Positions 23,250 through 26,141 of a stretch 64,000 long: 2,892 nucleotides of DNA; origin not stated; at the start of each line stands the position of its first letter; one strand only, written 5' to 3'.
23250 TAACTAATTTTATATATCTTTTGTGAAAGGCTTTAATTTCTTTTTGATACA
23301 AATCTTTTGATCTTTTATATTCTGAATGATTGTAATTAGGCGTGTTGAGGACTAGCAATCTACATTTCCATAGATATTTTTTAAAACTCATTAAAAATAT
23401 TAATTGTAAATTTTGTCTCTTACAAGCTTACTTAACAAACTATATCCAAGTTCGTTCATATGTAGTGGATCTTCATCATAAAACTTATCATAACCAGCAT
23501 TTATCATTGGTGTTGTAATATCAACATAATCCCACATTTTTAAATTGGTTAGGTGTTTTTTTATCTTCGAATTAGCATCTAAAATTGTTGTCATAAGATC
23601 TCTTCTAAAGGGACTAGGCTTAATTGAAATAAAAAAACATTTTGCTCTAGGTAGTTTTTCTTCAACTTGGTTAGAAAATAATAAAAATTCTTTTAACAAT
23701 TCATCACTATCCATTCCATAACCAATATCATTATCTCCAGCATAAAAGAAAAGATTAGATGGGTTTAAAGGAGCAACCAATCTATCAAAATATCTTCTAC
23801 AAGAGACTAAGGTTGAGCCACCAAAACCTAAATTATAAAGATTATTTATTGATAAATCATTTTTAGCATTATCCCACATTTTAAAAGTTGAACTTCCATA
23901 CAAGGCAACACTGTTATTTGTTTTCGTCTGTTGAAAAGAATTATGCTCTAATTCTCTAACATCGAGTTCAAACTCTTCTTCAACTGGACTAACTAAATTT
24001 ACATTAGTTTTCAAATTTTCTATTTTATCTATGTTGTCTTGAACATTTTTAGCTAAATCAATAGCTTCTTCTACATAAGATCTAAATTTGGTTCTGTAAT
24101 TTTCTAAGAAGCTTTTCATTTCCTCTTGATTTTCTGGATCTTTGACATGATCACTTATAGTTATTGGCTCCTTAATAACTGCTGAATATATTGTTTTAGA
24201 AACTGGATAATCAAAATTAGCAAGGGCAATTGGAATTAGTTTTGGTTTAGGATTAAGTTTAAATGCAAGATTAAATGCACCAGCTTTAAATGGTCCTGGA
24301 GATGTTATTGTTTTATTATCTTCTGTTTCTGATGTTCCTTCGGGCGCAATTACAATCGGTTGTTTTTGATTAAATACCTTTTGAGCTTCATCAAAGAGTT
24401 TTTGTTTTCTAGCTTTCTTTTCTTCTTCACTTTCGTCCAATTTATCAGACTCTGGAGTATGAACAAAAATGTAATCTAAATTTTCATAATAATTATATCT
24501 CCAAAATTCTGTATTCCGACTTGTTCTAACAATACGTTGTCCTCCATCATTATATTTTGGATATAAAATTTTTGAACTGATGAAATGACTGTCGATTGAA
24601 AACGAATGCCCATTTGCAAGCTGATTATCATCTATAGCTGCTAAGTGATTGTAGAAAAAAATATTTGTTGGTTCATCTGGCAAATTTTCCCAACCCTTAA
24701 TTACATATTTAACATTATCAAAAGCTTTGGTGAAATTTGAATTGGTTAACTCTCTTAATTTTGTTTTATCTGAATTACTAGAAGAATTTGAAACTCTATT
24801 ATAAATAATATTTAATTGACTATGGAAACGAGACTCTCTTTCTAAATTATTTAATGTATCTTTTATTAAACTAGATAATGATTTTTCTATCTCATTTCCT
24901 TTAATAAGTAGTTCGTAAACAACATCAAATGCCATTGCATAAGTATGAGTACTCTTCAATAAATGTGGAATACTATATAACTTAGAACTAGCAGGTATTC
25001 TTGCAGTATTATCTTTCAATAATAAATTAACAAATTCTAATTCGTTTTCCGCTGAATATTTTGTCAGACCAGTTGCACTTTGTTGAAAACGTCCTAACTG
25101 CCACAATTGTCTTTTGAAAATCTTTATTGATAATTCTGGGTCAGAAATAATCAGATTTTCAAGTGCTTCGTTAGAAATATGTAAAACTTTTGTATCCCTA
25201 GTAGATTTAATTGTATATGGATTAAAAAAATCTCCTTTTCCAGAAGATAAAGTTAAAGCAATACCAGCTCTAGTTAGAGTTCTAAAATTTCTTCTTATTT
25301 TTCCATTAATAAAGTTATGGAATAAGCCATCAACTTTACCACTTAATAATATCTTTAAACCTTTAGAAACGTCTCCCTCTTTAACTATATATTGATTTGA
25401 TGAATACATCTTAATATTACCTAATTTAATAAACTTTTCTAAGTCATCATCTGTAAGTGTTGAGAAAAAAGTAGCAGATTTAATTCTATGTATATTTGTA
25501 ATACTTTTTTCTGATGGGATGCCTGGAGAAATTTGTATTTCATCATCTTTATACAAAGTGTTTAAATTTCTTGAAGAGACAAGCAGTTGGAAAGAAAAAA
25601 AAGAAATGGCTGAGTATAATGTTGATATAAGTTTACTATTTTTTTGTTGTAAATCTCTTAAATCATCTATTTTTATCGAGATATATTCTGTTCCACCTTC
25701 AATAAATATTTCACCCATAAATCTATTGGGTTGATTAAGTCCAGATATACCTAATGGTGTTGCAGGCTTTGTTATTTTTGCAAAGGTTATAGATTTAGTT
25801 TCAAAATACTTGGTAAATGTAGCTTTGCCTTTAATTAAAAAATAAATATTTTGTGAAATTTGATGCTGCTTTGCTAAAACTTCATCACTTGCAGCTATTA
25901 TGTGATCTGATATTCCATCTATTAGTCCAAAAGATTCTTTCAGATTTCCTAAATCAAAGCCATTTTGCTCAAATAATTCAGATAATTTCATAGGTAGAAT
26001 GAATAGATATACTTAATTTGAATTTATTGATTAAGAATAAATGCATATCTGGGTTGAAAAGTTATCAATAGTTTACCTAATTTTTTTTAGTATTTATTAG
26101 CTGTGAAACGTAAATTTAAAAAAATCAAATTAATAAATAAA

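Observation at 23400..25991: Single polypeptide combining two CAP/cNMP-like sensor barrels, a glycerolipid acyltransferase and an SGNH esterase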

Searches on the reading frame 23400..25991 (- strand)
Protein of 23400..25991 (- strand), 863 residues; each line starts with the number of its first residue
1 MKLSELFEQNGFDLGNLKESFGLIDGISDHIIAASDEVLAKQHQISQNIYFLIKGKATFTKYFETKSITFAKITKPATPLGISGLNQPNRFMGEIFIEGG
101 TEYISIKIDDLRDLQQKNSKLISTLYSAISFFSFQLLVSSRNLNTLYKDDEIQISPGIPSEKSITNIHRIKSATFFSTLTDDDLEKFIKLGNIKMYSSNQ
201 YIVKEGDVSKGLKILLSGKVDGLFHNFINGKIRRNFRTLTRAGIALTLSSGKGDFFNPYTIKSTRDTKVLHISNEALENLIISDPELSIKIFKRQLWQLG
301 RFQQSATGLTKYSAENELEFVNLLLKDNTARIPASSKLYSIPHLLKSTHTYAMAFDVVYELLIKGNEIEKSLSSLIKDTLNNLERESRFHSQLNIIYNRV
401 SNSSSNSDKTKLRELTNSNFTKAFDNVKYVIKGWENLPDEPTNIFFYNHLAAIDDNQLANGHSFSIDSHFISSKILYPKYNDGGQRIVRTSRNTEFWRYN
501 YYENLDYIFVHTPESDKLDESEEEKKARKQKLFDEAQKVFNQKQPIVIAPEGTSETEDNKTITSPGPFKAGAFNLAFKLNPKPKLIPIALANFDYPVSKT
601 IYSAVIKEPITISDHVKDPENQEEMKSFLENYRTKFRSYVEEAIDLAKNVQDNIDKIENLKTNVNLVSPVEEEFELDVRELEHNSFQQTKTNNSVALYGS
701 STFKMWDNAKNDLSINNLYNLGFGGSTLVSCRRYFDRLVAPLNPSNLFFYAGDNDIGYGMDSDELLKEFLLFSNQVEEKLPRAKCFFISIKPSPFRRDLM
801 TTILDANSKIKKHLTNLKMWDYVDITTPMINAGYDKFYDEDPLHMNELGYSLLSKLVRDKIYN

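Call 3: search_protein_families(library=pfam, proteins=[window:23400-25991:-], max_evalue=1)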
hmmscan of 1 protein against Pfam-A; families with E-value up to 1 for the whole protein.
window:23400-25991:- (863 aa): 3 families
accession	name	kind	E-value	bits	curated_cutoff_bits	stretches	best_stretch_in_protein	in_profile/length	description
PF00027.35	cNMP_binding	-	5.2e-09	36.4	27.5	2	195-282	3-87/89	Cyclic nucleotide-binding domain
PF13472.12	Lipase_GDSL_2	-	1.1e-07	33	32.9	1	715-851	36-177/178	GDSL-like Lipase/Acylhydrolase family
PF01553.26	Acyltransferase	-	1.6e-07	31.6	23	1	502-590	61-131/132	Acyltransferase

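Call 4: search_protein_families(library=ncbifam, proteins=[window:23400-25991:-], max_evalue=1)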
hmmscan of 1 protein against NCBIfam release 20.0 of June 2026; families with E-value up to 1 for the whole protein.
window:23400-25991:- (863 aa): 3 families
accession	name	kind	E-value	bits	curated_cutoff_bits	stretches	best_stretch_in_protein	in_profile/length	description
TIGR00530.1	AGP_acyltrn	subfamily_domain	0.00039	20.2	102.95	1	528-590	74-129/130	1-acylglycerol-3-phosphate O-acyltransferase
TIGR03896.1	cyc_nuc_ocin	subfamily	0.0018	17.7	161.05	1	103-293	87-260/317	bacteriocin-type transport-associated protein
NF008732.0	PRK11753.1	equivalog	0.0088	15.5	266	1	178-224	10-56/214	cAMP-activated global transcriptional regulator CRP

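Call 5: search_solved_structures(query=window:23400-25991:-, max_evalue=1, show_alignments=3)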
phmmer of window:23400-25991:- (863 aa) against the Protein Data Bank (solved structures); distinct sequences matched with E-value up to 1: 8.
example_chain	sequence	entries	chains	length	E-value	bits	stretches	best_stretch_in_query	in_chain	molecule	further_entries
7pzg_AAA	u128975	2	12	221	0.00055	21.4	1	715-794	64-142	Lysophospholipase L1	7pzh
6njc_A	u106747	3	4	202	0.00059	21.3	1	716-794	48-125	Sialate O-acetylesterase | Lysophospholipase L1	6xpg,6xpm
3p94_A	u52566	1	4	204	0.0037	18.6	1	689-862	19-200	GDSL-like Lipase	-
4iyj_A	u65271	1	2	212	0.0046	18.3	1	688-860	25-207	GDSL-like protein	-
3mdp_A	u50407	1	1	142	0.0084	17.5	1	168-277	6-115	Cyclic nucleotide-binding domain (CNMP-BD) protein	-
4ppy_A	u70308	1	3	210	0.011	17.1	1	690-861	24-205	Putative acylhydrolase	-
2hsj_A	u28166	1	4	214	0.076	14.3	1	745-862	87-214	Putative platelet activating factor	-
5bv6_A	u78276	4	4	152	0.29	12.4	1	170-221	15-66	cGMP-dependent protein kinase 2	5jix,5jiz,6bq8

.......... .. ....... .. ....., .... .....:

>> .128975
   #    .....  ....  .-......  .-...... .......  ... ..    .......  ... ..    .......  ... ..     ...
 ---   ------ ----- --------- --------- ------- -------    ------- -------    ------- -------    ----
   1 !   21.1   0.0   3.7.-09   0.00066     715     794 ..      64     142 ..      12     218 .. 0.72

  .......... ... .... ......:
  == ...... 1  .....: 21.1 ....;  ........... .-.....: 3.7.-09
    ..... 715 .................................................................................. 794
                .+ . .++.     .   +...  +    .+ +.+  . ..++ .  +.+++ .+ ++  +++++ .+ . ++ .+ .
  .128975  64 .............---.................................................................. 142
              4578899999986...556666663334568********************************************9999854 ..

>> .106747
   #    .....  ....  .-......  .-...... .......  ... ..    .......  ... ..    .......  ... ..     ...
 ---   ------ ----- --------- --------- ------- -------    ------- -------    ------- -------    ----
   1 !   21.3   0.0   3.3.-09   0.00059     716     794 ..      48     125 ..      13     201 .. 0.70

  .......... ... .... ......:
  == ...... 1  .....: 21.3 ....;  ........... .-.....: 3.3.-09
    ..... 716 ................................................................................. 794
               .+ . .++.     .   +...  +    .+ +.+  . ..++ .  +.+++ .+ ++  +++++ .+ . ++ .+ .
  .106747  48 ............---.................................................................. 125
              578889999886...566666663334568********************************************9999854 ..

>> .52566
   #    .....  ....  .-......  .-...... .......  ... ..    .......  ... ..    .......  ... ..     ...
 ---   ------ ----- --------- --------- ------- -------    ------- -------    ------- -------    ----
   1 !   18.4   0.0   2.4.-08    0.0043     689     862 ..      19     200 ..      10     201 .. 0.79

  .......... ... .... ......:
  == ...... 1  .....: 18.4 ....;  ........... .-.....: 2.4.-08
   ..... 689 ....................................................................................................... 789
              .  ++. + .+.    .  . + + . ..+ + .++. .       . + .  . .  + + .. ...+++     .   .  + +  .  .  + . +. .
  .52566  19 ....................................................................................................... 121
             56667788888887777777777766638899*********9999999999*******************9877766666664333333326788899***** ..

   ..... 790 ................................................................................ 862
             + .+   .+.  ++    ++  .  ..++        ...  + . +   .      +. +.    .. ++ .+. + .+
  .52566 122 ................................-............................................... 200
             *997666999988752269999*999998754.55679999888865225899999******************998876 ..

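Call 6: find_homologous_proteins(query=window:23400-25991:-, max_evalue=0.001)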
Query window:23400-25991:- (863 aa): 99 proteins with E <= 0.001 among 8000 candidates.
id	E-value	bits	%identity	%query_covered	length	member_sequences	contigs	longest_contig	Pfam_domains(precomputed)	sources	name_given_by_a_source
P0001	0.0e+0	1898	98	100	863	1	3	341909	PF00027.36,PF01553.27,PF13472.13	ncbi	-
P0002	0.0e+0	1893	98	100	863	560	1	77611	PF00027.36,PF01553.27,PF13472.13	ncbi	-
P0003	0.0e+0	1893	98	100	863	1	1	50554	PF00027.36,PF01553.27,PF13472.13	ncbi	-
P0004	0.0e+0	1863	96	100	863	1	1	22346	PF00027.36,PF01553.27,PF13472.13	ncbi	-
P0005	0.0e+0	1709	99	89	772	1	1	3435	PF01553.27,PF13472.13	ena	-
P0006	0.0e+0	1709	99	89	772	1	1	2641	PF01553.27,PF13472.13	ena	-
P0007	0.0e+0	1708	99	89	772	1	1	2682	PF01553.27,PF13472.13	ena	-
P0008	0.0e+0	1687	98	89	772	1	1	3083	PF01553.27,PF13472.13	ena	-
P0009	0.0e+0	1680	99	65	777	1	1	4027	PF01553.27,PF13472.13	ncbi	-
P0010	0.0e+0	1676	85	100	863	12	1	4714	PF00027.36,PF01553.27,PF13472.13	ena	-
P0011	0.0e+0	1636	99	86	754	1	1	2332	PF01553.27,PF13472.13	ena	-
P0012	0.0e+0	1600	99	83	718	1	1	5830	PF01553.27,PF13472.13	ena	-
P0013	0.0e+0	1600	99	83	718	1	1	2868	PF01553.27,PF13472.13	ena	-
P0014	0.0e+0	1575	99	82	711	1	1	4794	PF01553.27,PF13472.13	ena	-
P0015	0.0e+0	1459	97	77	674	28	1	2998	PF01553.27,PF13472.13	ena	-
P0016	0.0e+0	1085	56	100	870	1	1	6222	PF00027.36,PF01553.27,PF13472.13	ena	-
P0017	0.0e+0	1083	56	99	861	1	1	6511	PF00027.36,PF01553.27,PF13472.13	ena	-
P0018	0.0e+0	1083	56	100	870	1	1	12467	PF00027.36,PF01553.27,PF13472.13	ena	-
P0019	0.0e+0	1083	57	96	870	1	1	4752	PF00027.36,PF01553.27,PF13472.13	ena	-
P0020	0.0e+0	1082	57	96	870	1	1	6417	PF00027.36,PF01553.27,PF13472.13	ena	-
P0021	0.0e+0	1082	57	96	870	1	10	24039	PF00027.36,PF01553.27,PF13472.13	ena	-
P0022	0.0e+0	1081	57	96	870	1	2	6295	PF00027.36,PF01553.27,PF13472.13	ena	-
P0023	0.0e+0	1081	57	96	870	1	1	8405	PF00027.36,PF01553.27,PF13472.13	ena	-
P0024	0.0e+0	1080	57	96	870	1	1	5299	PF00027.36,PF01553.27,PF13472.13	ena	-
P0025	0.0e+0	1080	57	96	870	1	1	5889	PF00027.36,PF01553.27,PF13472.13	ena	-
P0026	0.0e+0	1080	57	96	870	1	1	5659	PF00027.36,PF01553.27,PF13472.13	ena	-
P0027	0.0e+0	1079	56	100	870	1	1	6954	PF00027.36,PF01553.27,PF13472.13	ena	-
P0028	0.0e+0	1079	57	96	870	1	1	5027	PF00027.36,PF01553.27,PF13472.13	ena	-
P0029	0.0e+0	1079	56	100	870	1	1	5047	PF00027.36,PF01553.27,PF13472.13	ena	-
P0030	0.0e+0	1079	56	100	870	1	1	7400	PF00027.36,PF01553.27,PF13472.13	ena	-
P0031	0.0e+0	1078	56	100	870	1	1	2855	PF00027.36,PF01553.27,PF13472.13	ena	-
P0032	0.0e+0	1078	57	96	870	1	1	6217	PF00027.36,PF01553.27,PF13472.13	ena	-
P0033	0.0e+0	1078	57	96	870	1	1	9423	PF00027.36,PF01553.27,PF13472.13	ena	-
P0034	0.0e+0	1077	57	96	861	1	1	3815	PF00027.36,PF01553.27,PF13472.13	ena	-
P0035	0.0e+0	1076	57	96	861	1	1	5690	PF00027.36,PF01553.27,PF13472.13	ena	-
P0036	0.0e+0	1076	57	96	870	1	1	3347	PF00027.36,PF01553.27,PF13472.13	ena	-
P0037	0.0e+0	1076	57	96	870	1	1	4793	PF00027.36,PF01553.27,PF13472.13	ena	-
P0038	0.0e+0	1076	57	96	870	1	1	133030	PF00027.36,PF01553.27,PF13472.13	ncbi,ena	-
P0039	0.0e+0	1076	57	96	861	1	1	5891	PF00027.36,PF01553.27,PF13472.13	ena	-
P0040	0.0e+0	1075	57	96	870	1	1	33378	PF00027.36,PF01553.27,PF13472.13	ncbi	-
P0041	0.0e+0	1075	57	96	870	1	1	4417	PF00027.36,PF01553.27,PF13472.13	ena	-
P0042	0.0e+0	1075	57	96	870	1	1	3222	PF00027.36,PF01553.27,PF13472.13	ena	-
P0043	0.0e+0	1074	57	96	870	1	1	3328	PF00027.36,PF01553.27,PF13472.13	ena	-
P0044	0.0e+0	1074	57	96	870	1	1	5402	PF00027.36,PF01553.27,PF13472.13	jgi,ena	-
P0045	0.0e+0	1073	57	96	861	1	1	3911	PF00027.36,PF01553.27,PF13472.13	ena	-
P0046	0.0e+0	1072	57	96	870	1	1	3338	PF00027.36,PF01553.27,PF13472.13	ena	-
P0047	0.0e+0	1072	57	100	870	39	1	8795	PF00027.36,PF01553.27,PF13472.13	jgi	-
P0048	0.0e+0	1072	57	96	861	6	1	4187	PF00027.36,PF01553.27,PF13472.13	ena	-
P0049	0.0e+0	1071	56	100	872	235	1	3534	PF00027.36,PF01553.27,PF13472.13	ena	-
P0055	0.0e+0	1059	57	96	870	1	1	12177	PF00027.36,PF01553.27,PF13472.13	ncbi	-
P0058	0.0e+0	1056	55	100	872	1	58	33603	PF00027.36,PF01553.27,PF13472.13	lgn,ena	-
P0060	0.0e+0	1053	57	96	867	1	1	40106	PF00027.36,PF01553.27,PF13472.13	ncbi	-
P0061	0.0e+0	1051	55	100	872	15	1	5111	PF00027.36,PF01553.27,PF13472.13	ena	-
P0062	0.0e+0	1049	55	100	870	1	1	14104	PF00027.36,PF13472.13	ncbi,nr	ncbi:1-acyl-sn-glycerol-3-phosphate acyltransferase [Pelagibacteraceae bacterium]|nr:1-acyl-sn-glyce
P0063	0.0e+0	1048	57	95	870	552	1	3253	PF00027.36,PF01553.27,PF13472.13,PF00657.29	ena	-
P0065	0.0e+0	1047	55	99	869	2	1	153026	PF00027.36,PF01553.27,PF13472.13,PF00657.29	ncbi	-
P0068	0.0e+0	1045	57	95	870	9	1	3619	PF00027.36,PF01553.27,PF13472.13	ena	-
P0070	1.1e-286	971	56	90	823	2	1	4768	PF01553.27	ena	-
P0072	4.8e-272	923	58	81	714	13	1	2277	PF01553.27,PF13472.13,PF00657.29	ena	-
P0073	6.3e-265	899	63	71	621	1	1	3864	PF01553.27,PF13472.13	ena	-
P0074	3.8e-264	897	63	71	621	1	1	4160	PF01553.27,PF13472.13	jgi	-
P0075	4.9e-264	896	63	71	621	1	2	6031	PF01553.27,PF13472.13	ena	-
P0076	6.3e-253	860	56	82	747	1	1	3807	PF00027.36,PF01553.27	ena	-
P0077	5.1e-249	847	49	100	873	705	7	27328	PF00027.36,PF01553.27,PF13472.13,PF00657.29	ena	-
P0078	1.0e-246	839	46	99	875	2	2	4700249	PF00027.36,PF13472.13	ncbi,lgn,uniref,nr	ncbi:GDSL-type esterase/lipase family protein [Marinomonas mediterranea]|uniref:GDSL-type esterase/l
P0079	2.8e-245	834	48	100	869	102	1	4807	PF00027.36,PF01553.27,PF13472.13,PF00657.29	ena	-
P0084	2.5e-232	792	44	99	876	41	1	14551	PF17182.11,PF00027.36,PF01553.27,PF13472.13,PF00657.29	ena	-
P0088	1.9e-226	772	44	96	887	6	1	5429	PF00027.36,PF01553.27,PF13472.13,PF00657.29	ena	-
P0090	4.9e-223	761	45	95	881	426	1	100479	PF17182.11,PF00027.36,PF01553.27,PF13472.13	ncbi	-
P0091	3.6e-221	755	44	97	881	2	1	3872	PF17182.11,PF00027.36,PF01553.27,PF13472.13,PF00657.29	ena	-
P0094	7.2e-217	740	45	100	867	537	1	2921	PF00027.36,PF01553.27,PF13472.13,PF00657.29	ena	-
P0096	2.8e-198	679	43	96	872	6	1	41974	PF00027.36,PF01553.27,PF13472.13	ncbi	-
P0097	1.3e-152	528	53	54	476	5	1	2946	PF17182.11,PF01553.27,PF13472.13,PF00657.29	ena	-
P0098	3.7e-119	417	30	95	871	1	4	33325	PF00027.36,PF13472.13,PF00657.29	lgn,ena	-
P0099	2.0e-78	283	30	74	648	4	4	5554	PF00027.36,PF01553.27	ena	-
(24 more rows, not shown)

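Call 11: find_related_loci(query=A1, collection=genome_contigs, flank=8000)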
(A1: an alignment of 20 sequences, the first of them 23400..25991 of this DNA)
Query A1 (863 aa) in genome_contigs; peptide patterns used: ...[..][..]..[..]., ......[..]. (x = any residue, [..] = any of these).
599 stretches matched a pattern (row limit reached: there are more); 578 encode a relative of the query (tblastn E <= 1e-3); the best 80 are kept; 78 distinct loci.
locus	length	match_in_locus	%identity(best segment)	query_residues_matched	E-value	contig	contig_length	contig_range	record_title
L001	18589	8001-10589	99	1-863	0e+0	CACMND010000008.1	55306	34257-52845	MAG: uncultured Pelagibacteraceae bacterium isolate AG-891-N03 genome assembly, contig: AG-891-N03_NODE_8, whole genome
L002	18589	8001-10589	99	1-863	0e+0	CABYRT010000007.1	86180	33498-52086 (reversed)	MAG: uncultured Pelagibacteraceae bacterium isolate AG-894-N17 genome assembly, contig: AG-894-N17_NODE_7, whole genome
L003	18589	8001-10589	99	1-863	0e+0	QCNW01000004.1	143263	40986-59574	Pelagibacteraceae bacterium AG-426-M19 Ga0172170_104, whole genome shotgun sequence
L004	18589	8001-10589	98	1-863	0e+0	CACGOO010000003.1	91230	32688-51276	uncultured Pelagibacteraceae bacterium isolate AG-910-E21 genome assembly, contig: AG-910-E21_NODE_3, whole genome shotg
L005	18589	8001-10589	98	1-863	0e+0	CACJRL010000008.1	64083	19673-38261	uncultured Pelagibacteraceae bacterium isolate AG-915-O08 genome assembly, contig: AG-915-O08_NODE_8, whole genome shotg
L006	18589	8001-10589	99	1-863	0e+0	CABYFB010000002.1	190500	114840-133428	MAG: uncultured Pelagibacteraceae bacterium isolate AG-894-B06 genome assembly, contig: AG-894-B06_NODE_2, whole genome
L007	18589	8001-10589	98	1-863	0e+0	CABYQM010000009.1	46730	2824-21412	MAG: uncultured Pelagibacteraceae bacterium isolate AG-894-M18 genome assembly, contig: AG-894-M18_NODE_9, whole genome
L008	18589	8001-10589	99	1-863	0e+0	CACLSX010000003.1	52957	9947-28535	uncultured Pelagibacteraceae bacterium isolate AG-917-K10 genome assembly, contig: AG-917-K10_NODE_3, whole genome shotg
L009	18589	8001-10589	98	1-863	0e+0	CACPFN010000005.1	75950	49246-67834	MAG: uncultured Pelagibacteraceae bacterium isolate AG-918-A03 genome assembly, contig: AG-918-A03_NODE_5, whole genome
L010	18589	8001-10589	98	1-863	0e+0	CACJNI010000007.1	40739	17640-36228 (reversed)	MAG: uncultured Pelagibacteraceae bacterium isolate AG-915-G14 genome assembly, contig: AG-915-G14_NODE_7, whole genome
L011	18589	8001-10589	98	1-863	0e+0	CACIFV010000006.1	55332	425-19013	uncultured Pelagibacteraceae bacterium isolate AG-913-B14 genome assembly, contig: AG-913-B14_NODE_6, whole genome shotg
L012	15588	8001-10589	98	1-863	0e+0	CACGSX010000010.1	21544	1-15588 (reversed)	uncultured Pelagibacteraceae bacterium isolate AG-910-K02 genome assembly, contig: AG-910-K02_NODE_10, whole genome shot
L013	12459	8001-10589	98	1-863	0e+0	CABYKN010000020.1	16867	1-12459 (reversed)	MAG: uncultured Pelagibacteraceae bacterium isolate AG-894-G18 genome assembly, contig: AG-894-G18_NODE_20, whole genome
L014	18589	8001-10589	98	1-863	0e+0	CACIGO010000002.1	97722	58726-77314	uncultured Pelagibacteraceae bacterium isolate AG-913-B19 genome assembly, contig: AG-913-B19_NODE_2, whole genome shotg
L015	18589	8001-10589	98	1-863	0e+0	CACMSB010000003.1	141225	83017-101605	MAG: uncultured Pelagibacteraceae bacterium isolate AG-892-B11 genome assembly, contig: AG-892-B11_NODE_3, whole genome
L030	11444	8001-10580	57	2-861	0e+0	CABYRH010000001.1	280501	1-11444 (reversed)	MAG: uncultured Alphaproteobacteria bacterium isolate AG-894-N13 genome assembly, contig: AG-894-N13_NODE_1, whole genom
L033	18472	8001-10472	57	38-861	0e+0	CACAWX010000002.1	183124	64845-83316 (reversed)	uncultured Pelagibacteraceae bacterium isolate AG-349-F21 genome assembly, contig: AG-349-F21_NODE_2, whole genome shotg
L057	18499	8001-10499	48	33-861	0e+0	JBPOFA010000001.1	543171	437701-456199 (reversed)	MAG: Marinosulfonomonas sp. isolate MAG_55 MAG_55_1, whole genome shotgun sequence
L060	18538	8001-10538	45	18-858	0e+0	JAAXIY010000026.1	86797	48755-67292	MAG: Rhodobacteraceae bacterium isolate SW22112_bin_29 NODE_97_length_86797_cov_31.528095, whole genome shotgun sequence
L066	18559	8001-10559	43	7-861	0e+0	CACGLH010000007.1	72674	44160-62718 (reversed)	uncultured Alphaproteobacteria bacterium isolate AG-910-B21 genome assembly, contig: AG-910-B21_NODE_7, whole genome sho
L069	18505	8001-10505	43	34-863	0e+0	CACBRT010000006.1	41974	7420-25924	uncultured Alphaproteobacteria bacterium isolate AG-359-I23 genome assembly, contig: AG-359-I23_NODE_6, whole genome sho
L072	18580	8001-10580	34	19-861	2e-148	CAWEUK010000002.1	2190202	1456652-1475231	MAG: uncultured bacterium isolate MFD05684.bin.2.152 genome assembly, contig: contig_17637, whole genome shotgun sequenc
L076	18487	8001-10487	34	38-861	5e-135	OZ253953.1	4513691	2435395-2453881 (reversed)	MAG: Cytophagales bacterium isolate 7007d3ca-a90f-42d0-95eb-4c1c7c3f2752 genome assembly, chromosome: 1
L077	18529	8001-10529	33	27-856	1e-129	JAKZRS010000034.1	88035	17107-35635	MAG: Thermodesulfobacteriota bacterium isolate Langseth_MAG_00013 Langseth_MAG_00013_000000000034, whole genome shotgun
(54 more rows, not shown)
